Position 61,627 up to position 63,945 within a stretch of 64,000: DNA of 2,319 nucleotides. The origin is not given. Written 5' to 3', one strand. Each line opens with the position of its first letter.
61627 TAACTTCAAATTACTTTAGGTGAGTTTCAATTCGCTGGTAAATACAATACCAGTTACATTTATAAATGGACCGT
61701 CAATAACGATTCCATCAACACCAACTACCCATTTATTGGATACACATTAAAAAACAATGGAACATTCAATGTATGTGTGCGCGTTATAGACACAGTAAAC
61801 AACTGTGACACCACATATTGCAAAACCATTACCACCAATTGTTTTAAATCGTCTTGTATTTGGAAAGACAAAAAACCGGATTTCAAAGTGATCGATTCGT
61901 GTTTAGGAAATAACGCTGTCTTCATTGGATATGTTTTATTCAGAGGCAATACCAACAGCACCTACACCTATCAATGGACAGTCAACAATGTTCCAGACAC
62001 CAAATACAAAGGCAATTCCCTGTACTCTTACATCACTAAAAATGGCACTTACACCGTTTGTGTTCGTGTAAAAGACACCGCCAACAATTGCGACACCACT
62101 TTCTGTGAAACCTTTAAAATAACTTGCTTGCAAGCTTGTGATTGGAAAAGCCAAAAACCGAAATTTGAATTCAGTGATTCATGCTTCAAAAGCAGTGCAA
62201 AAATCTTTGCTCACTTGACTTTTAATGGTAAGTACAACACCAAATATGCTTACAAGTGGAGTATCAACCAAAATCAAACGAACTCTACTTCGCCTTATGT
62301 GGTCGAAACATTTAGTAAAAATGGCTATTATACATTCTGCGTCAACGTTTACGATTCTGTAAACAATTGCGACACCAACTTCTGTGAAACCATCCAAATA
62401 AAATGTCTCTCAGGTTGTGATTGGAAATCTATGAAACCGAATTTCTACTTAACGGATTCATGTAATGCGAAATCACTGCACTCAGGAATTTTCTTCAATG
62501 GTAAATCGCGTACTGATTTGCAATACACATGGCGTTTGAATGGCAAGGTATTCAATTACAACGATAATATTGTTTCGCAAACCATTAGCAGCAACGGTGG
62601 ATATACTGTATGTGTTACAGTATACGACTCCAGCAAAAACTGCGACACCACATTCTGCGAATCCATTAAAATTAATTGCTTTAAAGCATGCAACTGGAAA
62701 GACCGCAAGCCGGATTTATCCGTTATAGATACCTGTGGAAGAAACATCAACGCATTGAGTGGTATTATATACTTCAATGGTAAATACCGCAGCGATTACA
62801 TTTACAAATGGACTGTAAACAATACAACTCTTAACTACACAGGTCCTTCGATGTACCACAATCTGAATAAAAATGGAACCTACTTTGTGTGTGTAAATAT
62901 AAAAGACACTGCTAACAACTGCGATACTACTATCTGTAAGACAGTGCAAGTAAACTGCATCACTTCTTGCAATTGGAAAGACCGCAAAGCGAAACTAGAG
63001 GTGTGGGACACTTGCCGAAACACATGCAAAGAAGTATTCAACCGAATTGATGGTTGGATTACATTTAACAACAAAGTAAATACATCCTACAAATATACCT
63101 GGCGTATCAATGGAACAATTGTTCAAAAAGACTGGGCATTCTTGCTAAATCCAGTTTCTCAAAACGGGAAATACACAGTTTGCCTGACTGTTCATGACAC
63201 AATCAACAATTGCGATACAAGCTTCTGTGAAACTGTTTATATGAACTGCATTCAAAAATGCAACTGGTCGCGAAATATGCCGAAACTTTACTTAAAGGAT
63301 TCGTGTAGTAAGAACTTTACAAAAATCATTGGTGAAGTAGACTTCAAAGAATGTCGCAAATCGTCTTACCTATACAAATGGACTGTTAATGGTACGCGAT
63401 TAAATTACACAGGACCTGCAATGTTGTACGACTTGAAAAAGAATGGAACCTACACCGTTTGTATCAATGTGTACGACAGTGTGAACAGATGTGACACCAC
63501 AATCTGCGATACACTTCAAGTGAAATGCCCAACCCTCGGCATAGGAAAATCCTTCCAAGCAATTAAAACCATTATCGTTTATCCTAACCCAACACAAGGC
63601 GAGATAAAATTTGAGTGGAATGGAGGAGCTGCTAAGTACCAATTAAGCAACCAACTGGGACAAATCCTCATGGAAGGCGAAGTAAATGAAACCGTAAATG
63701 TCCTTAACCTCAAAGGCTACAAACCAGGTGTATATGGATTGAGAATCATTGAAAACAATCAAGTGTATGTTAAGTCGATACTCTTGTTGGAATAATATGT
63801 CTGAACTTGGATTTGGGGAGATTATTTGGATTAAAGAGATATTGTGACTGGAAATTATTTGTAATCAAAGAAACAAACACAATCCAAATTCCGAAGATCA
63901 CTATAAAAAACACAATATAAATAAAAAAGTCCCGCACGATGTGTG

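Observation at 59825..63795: T9SS cargo protein made of ~13 tandem near-identical cysteine-rich PKD-like repeats (~270-290 bp period)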

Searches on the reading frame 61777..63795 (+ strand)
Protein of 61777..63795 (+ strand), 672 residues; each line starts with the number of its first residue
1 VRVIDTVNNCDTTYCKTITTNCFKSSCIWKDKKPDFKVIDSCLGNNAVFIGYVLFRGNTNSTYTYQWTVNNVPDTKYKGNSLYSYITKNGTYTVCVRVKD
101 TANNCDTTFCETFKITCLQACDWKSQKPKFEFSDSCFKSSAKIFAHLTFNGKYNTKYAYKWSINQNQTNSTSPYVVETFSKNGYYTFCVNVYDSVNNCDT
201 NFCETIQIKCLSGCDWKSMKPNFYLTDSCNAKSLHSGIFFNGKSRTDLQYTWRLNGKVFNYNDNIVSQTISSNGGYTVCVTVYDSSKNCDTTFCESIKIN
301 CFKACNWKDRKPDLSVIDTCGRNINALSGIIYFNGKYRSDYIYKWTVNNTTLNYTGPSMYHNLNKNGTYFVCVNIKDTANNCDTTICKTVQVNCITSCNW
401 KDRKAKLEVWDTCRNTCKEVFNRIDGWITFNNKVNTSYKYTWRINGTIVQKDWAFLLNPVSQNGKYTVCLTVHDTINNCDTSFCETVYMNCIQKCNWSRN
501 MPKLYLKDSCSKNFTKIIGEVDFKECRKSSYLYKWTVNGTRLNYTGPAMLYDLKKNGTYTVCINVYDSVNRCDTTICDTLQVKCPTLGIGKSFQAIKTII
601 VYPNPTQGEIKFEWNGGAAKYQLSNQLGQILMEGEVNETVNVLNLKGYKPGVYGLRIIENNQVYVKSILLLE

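Call 5: search_protein_families(library=pfam, proteins=[window:61777-63795:+], max_evalue=1)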
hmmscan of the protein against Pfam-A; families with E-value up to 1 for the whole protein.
window:61777-63795:+ (672 aa): 7 families
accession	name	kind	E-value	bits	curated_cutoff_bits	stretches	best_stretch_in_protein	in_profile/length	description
PF18911.6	PKD_4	-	1.1e-13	51.4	27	4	61-107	33-77/85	PKD domain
PF00801.26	PKD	-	1.1e-08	35.4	23.5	2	154-197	27-71/80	PKD domain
PF18962.6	Por_Secre_tail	-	2.4e-07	31.4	27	1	601-668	1-73/75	Secretion system C-terminal sorting domain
PF19077.6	Big_13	-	3.9e-05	24.5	27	0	87-108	72-93/102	Bacterial Ig-like domain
PF18981.6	InlK_D3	-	0.003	18.1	25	0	362-391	45-74/75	Internalin K domain (D3/D4)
PF13750.12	Big_3_3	-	0.018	15.1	27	0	351-385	108-140/157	Bacterial Ig-like domain (group 3)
PF11966.13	SSURE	-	0.72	10.1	25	1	523-568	78-125/149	SSURE domain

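Call 6: search_protein_families(library=ncbifam, proteins=[window:61777-63795:+], max_evalue=1)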
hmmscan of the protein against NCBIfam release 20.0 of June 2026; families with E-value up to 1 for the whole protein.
window:61777-63795:+ (672 aa): 3 families
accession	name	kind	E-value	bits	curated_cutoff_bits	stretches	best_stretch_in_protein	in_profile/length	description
TIGR04183.1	Por_Secre_tail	domain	1.8e-07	31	23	1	601-668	1-69/72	T9SS type A sorting domain-containing protein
NF041854.1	ABC_perm_YbbP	equivalog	0.16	9.8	999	0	205-226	607-628/806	putative ABC transporter permease subunit YbbP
NF006488.0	PRK08912.1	equivalog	0.89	8.4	498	0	360-391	307-339/387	aminotransferase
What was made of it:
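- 63577..63792 (+): Type A T9SS C-terminal sorting domain. The model match covers aa 601-668 of the 672-aa ORF. calls 5, 6
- Checked: The protein ends in a type A T9SS CTD: TIGR04183 31.0 bits against a cut-off of 23, and PF18962 31.4 against 27 (calls 5, 6).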

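Call 13: find_homologous_proteins(query=window:61777-63795:+, max_evalue=0.00001)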
Query window:61777-63795:+ (672 aa): 269 proteins with E <= 0.00001 among 2961 candidates; the best 120 are listed.
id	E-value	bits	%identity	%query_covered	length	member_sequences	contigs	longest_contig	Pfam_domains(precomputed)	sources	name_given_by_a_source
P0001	0.0e+0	1573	100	100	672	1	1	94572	PF00801.27,PF18962.8,PF18911.7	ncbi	ncbi:MAG: T9SS type A sorting domain-containing protein [Bacteroidia bacterium]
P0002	5.1e-253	860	35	100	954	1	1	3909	PF07495.20,PF00801.27,PF18962.8,PF19077.7,PF16967.12,PF18911.7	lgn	-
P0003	5.8e-217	740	35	100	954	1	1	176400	PF07495.20,PF00801.27,PF18962.8,PF16967.12,PF18911.7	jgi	jgi:hypothetical protein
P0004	1.2e-194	667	36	100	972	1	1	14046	PF07495.20,PF00801.27,PF18962.8,PF16967.12,PF18911.7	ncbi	-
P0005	4.8e-189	648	37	100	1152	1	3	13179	PF16820.12,PF00801.27,PF18962.8,PF18911.7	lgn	-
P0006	2.8e-188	646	36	100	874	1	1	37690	PF07495.20,PF00801.27,PF18962.8,PF18911.7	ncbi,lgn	-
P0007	9.9e-188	644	38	100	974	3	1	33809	PF07495.20,PF16820.12,PF09000.16,PF18962.8,PF19077.7,PF16967.12,PF18911.7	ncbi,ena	-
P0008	2.2e-181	623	37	100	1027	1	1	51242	PF16820.12,PF25942.1,PF18962.8,PF06832.19,PF18911.7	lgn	-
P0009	4.9e-174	598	35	100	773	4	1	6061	PF16820.12,PF18962.8,PF18911.7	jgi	jgi:hypothetical protein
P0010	9.2e-174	598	37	100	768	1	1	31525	PF18962.8,PF19077.7,PF18911.7,PF00630.26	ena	-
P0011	5.5e-173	595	37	100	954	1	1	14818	PF16820.12,PF00801.27,PF18962.8,PF16967.12,PF18911.7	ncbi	-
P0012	5.9e-171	588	32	100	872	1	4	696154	PF18962.8,PF06832.19,PF16967.12,PF18911.7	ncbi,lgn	-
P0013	2.0e-161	557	35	100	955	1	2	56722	PF16820.12,PF25275.2,PF18962.8,PF16967.12,PF18911.7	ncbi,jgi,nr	ncbi:MAG: T9SS type A sorting domain-containing protein [Bacteroidota bacterium]|nr:T9SS type A sort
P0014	1.6e-154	534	33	100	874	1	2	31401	PF07495.20,PF00801.27,PF18962.8,PF16967.12,PF18911.7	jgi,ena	-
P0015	9.0e-152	525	34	96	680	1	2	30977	PF00801.27,PF18962.8,PF16967.12,PF18911.7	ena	-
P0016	8.0e-151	522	34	98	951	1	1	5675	PF18962.8,PF16967.12,PF18911.7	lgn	-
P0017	7.9e-147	509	37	98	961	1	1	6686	PF00801.27,PF18962.8,PF19077.7,PF16967.12,PF18911.7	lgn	-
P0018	1.2e-146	508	37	100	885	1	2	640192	PF16820.12,PF18962.8,PF18911.7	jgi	jgi:hypothetical protein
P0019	2.4e-145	504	34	99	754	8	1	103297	PF16820.12,PF18962.8,PF16967.12,PF18911.7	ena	-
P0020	3.1e-145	503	36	96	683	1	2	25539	PF16820.12,PF18962.8,PF19077.7,PF16967.12,PF18911.7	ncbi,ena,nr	ncbi:MAG: T9SS type A sorting domain-containing protein [Flavobacteriaceae bacterium]|nr:T9SS type A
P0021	2.2e-137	477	35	100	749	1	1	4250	PF07495.20,PF00801.27,PF18962.8,PF26735.1,PF06832.19,PF18911.7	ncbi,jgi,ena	-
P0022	1.0e-136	475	38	100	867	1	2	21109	PF16820.12,PF00801.27,PF18962.8,PF16967.12,PF18911.7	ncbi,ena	-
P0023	2.9e-135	470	32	98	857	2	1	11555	PF16820.12,PF00801.27,PF18962.8,PF06832.19,PF19077.7,PF16967.12,PF18911.7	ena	-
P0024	2.8e-130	454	37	83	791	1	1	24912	PF16820.12,PF00801.27,PF18962.8,PF19077.7,PF16967.12,PF18911.7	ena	-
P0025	2.5e-129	451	39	98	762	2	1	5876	PF16820.12,PF00801.27,PF18962.8,PF19077.7,PF18911.7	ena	-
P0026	3.0e-127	444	36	81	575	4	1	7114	PF16820.12,PF00801.27,PF18962.8,PF16967.12,PF18911.7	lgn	-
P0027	1.3e-125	438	36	100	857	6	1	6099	PF18962.8,PF19077.7,PF16967.12,PF18911.7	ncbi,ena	-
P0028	1.8e-125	438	35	99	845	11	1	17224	PF16820.12,PF18962.8,PF16967.12,PF18911.7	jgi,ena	-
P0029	3.1e-123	431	35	100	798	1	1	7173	PF18962.8,PF19077.7,PF18911.7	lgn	-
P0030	6.3e-123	430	35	98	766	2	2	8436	PF07495.20,PF18962.8,PF24519.2,PF18911.7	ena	-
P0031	2.9e-122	427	36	100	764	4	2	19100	PF07495.20,PF16820.12,PF00801.27,PF18962.8,PF06832.19,PF18911.7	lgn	-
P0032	7.0e-122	426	35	99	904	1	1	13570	PF16820.12,PF18962.8,PF18911.7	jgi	jgi:hypothetical protein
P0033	1.5e-121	425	36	92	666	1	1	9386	PF07495.20,PF25275.2,PF18962.8,PF16967.12,PF18911.7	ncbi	-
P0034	5.3e-119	417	33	100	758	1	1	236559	PF18962.8,PF18911.7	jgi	jgi:hypothetical protein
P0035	1.5e-115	405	37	100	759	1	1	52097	PF07495.20,PF18962.8,PF18911.7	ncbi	-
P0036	4.3e-115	404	37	83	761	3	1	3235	PF16820.12,PF00801.27,PF18962.8,PF17986.7,PF06832.19,PF19077.7,PF16967.12,PF18911.7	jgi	-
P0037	2.6e-114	401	39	97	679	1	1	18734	PF16820.12,PF00801.27,PF18962.8,PF16967.12,PF18911.7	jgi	-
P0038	3.4e-114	401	35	100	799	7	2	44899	PF16820.12,PF18962.8,PF06832.19,PF18911.7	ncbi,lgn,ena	-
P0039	9.2e-113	396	36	100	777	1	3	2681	PF18962.8,PF16967.12,PF18911.7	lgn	-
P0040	2.6e-112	394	34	98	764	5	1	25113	PF00801.27,PF18962.8,PF06832.19,PF18911.7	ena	-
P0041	4.1e-111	391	34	96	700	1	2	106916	PF16820.12,PF00801.27,PF18962.8,PF06832.19,PF18911.7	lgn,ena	-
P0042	7.1e-111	390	31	82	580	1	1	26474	PF18962.8,PF16967.12,PF18911.7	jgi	jgi:hypothetical protein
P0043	5.1e-109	384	34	100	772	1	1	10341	PF16820.12,PF18962.8,PF18911.7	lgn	-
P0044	3.5e-106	374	35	96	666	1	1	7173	PF00801.27,PF18962.8,PF16967.12,PF18911.7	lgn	-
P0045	7.0e-106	373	33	99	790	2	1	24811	PF16820.12,PF18962.8,PF18911.7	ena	-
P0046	6.3e-105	370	34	81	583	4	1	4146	PF18962.8,PF18911.7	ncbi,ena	-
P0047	5.1e-100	354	33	94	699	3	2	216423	PF20657.3,PF16820.12,PF00801.27,PF18962.8,PF06832.19,PF18911.7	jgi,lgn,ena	-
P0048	1.3e-98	349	34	96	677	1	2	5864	PF18962.8,PF18911.7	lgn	-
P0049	6.2e-98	347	33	94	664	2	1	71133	PF16820.12,PF00801.27,PF18962.8,PF06832.19,PF16967.12,PF18911.7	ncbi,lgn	-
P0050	2.4e-97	345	32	81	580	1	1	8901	PF18962.8,PF13750.13,PF28587.1,PF16967.12,PF18911.7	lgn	-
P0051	1.2e-96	343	35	79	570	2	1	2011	PF16820.12,PF18962.8,PF18911.7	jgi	-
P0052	1.5e-96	342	30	98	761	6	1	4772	PF16820.12,PF18962.8,PF16967.12,PF18911.7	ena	-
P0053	5.1e-96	341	35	81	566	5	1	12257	PF18962.8,PF18911.7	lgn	-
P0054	1.8e-90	322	32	96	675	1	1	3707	PF18962.8,PF16967.12,PF18911.7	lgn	-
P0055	3.9e-87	311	31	92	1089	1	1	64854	PF00801.27,PF18962.8,PF18911.7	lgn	-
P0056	8.6e-87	310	36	83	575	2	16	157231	PF00801.27,PF18962.8,PF18911.7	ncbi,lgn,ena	-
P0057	1.1e-86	310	34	83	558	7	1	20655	PF00801.27,PF18962.8,PF18911.7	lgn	-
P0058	5.4e-85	304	26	100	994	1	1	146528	PF07495.20,PF00801.27,PF18962.8,PF18911.7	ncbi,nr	ncbi:MAG: PKD domain-containing protein [Bacteroidetes bacterium]|nr:PKD domain-containing protein [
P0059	2.4e-84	302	33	82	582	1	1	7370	PF16820.12,PF18962.8,PF06832.19,PF16967.12,PF18911.7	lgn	-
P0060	2.1e-83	299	36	70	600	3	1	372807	PF16820.12,PF00801.27,PF25099.2,PF18962.8,PF06832.19,PF16099.12,PF18911.7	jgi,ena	jgi:hypothetical protein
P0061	4.0e-79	285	34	80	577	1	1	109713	PF18962.8,PF18911.7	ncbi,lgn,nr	ncbi:MAG: T9SS type A sorting domain-containing protein [bacterium]|nr:T9SS type A sorting domain-co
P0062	8.2e-78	280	29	96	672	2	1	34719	PF18962.8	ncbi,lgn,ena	-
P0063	1.9e-76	276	29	90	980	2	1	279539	PF00801.27,PF18962.8,PF18911.7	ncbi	-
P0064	2.6e-76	275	28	100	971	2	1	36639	PF16820.12,PF00801.27,PF18962.8,PF18911.7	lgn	-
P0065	3.1e-72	262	28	100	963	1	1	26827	PF00801.27,PF18962.8,PF18911.7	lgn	-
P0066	5.4e-72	261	28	93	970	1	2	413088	PF07495.20,PF00801.27,PF18962.8,PF18911.7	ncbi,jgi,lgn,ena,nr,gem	ncbi:MAG: PKD domain-containing protein [Bacteroidetes bacterium]|nr:PKD domain-containing protein [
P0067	1.5e-71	260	28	100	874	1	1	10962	PF07495.20,PF00801.27,PF18962.8,PF18911.7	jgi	jgi:PKD repeat protein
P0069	4.9e-68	248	28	87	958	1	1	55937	PF00801.27,PF18962.8,PF18911.7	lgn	-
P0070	1.0e-66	244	29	85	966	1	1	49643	PF00801.27,PF18962.8,PF18911.7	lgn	-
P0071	1.1e-65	240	33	66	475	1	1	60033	PF16820.12,PF18962.8,PF18911.7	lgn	-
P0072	1.4e-64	237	35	67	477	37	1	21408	PF16820.12,PF18962.8,PF18911.7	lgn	-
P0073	4.9e-63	232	30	98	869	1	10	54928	PF00801.27,PF18962.8,PF16967.12,PF18911.7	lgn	-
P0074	7.2e-63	231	29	98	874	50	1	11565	PF07495.20,PF00801.27,PF18962.8,PF16967.12,PF18911.7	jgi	jgi:PKD repeat protein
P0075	3.5e-61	226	26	100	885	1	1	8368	PF00801.27,PF18962.8,PF18911.7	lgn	-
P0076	1.4e-60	224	28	99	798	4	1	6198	PF00801.27,PF18962.8,PF18911.7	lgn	-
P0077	5.5e-58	215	30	68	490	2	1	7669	PF18962.8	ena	-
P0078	2.7e-57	213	31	70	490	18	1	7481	PF18962.8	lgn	-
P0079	3.5e-55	206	31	69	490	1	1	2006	PF18962.8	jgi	jgi:hypothetical protein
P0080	7.5e-55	205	31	67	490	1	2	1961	PF18962.8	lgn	-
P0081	3.2e-54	202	31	67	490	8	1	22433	PF18962.8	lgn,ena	-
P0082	1.5e-53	200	28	95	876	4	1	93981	PF00801.27,PF18962.8,PF18911.7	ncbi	-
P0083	1.0e-52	198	28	69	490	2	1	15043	PF18962.8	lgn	-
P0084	2.7e-51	193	36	53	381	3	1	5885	PF16820.12,PF18962.8,PF18911.7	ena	-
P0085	1.1e-50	191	34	56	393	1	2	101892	PF00801.27,PF18962.8,PF19077.7,PF18911.7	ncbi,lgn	-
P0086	4.4e-50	189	27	98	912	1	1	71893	PF00801.27,PF18962.8,PF18911.7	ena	-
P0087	2.0e-49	187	28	68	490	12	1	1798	PF18962.8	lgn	-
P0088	2.5e-48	183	34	56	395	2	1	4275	PF18962.8,PF19077.7,PF16967.12,PF18911.7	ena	-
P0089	3.6e-48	182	33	55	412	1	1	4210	PF22352.3,PF18962.8,PF18911.7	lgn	-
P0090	3.1e-46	176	32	54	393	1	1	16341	PF18962.8,PF18911.7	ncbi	ncbi:MAG: T9SS type A sorting domain-containing protein [Chitinophagaceae bacterium]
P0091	6.9e-46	175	26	92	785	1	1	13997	PF00801.27,PF18962.8,PF18911.7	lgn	-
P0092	6.2e-45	172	32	55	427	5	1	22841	PF22352.3,PF18962.8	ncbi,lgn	-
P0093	1.1e-44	171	29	67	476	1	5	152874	PF18962.8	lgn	-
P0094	5.1e-44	169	33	54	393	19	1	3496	PF18962.8,PF18911.7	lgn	-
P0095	6.9e-44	168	29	67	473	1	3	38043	PF18962.8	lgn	-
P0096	1.0e-43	168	25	99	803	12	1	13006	PF00801.27,PF18962.8,PF18911.7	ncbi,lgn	ncbi:MAG: hypothetical protein RL160_469 [Bacteroidota bacterium]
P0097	4.7e-43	166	25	84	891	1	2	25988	PF00801.27,PF18962.8,PF18911.7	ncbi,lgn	-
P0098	6.4e-42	162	27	78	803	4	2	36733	PF00801.27,PF18962.8,PF18911.7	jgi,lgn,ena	jgi:PKD repeat protein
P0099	1.7e-41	160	32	55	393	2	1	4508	PF18962.8,PF18911.7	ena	-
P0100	1.7e-41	160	30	53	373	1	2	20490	PF18962.8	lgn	-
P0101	2.0e-41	160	26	92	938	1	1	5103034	PF00801.27,PF18962.8,PF18911.7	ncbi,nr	ncbi:PKD domain-containing protein [bacterium SCSIO 12741]|nr:PKD domain-containing protein [bacteri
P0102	1.6e-40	157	25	86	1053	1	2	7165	PF16820.12,PF00801.27,PF18962.8,PF06832.19,PF18911.7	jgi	jgi:hypothetical protein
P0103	1.6e-39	154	29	64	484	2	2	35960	PF00801.27,PF18962.8,PF18911.7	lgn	-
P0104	1.7e-39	154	27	87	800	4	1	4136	PF07495.20,PF00801.27,PF18962.8,PF18911.7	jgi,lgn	jgi:PKD repeat protein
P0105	1.9e-39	154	24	91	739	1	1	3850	PF00801.27,PF18962.8,PF18911.7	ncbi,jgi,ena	jgi:PKD repeat protein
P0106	2.1e-39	153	23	91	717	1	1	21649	PF00801.27,PF18962.8,PF18911.7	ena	-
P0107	2.3e-39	153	24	82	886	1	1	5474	PF00801.27,PF18962.8,PF18911.7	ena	-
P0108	2.6e-39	153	24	91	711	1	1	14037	PF00801.27,PF18962.8,PF18911.7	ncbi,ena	-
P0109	2.7e-39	153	23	91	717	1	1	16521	PF00801.27,PF18962.8,PF18911.7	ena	-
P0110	5.7e-39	152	24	91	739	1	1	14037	PF00801.27,PF18962.8,PF18911.7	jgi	jgi:PKD repeat protein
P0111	6.1e-38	149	29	64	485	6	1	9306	PF00801.27,PF18962.8,PF18911.7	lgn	-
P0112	1.3e-37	148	26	93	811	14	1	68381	PF00801.27,PF18962.8,PF18911.7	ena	-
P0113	2.6e-37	147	23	91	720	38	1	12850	PF00801.27,PF18962.8,PF18911.7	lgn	-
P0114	7.8e-37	145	24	86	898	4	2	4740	PF00801.27,PF18962.8,PF18911.7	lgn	-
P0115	1.9e-35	140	28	91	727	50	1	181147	PF00801.27,PF18962.8,PF18911.7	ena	-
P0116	4.1e-35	139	24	91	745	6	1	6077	PF00801.27,PF18962.8,PF18911.7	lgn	-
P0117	6.3e-35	139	25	100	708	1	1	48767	PF00801.27,PF18962.8,PF18911.7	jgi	jgi:PKD repeat protein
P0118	7.5e-35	138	23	91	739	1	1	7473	PF00801.27,PF18962.8,PF18911.7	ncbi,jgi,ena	jgi:PKD repeat protein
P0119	3.0e-34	136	26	87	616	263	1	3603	PF00801.27,PF18962.8,PF18911.7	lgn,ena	-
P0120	5.3e-34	136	23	91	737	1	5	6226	PF00801.27,PF18962.8,PF18911.7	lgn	-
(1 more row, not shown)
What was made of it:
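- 269 homologues were found (call 13).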

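Call 15: find_encoding_contigs(protein=P0001, flank=10000, max_places=5)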
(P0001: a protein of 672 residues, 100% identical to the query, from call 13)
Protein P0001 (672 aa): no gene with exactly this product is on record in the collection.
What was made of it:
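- Tried and rejected: An exact-protein contig look-up found nothing (call 15).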

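Call 49: find_related_loci(query=window:61777-63795:+, collection=genome_contigs, flank=8000)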
Query window:61777-63795:+ (672 aa) in genome_contigs; peptide patterns used: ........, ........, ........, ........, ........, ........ (x = any residue, [..] = any of these).
17 stretches matched a pattern, but none encodes a relative of the query by tblastn (E <= 1e-3).

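Call 62: find_related_loci(query=window:61777-63795:+, collection=metagenome_contigs, flank=5000)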
Query window:61777-63795:+ (672 aa) in metagenome_contigs; peptide patterns used: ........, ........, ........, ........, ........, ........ (x = any residue, [..] = any of these).
26 stretches matched a pattern, but none encodes a relative of the query by tblastn (E <= 1e-3).
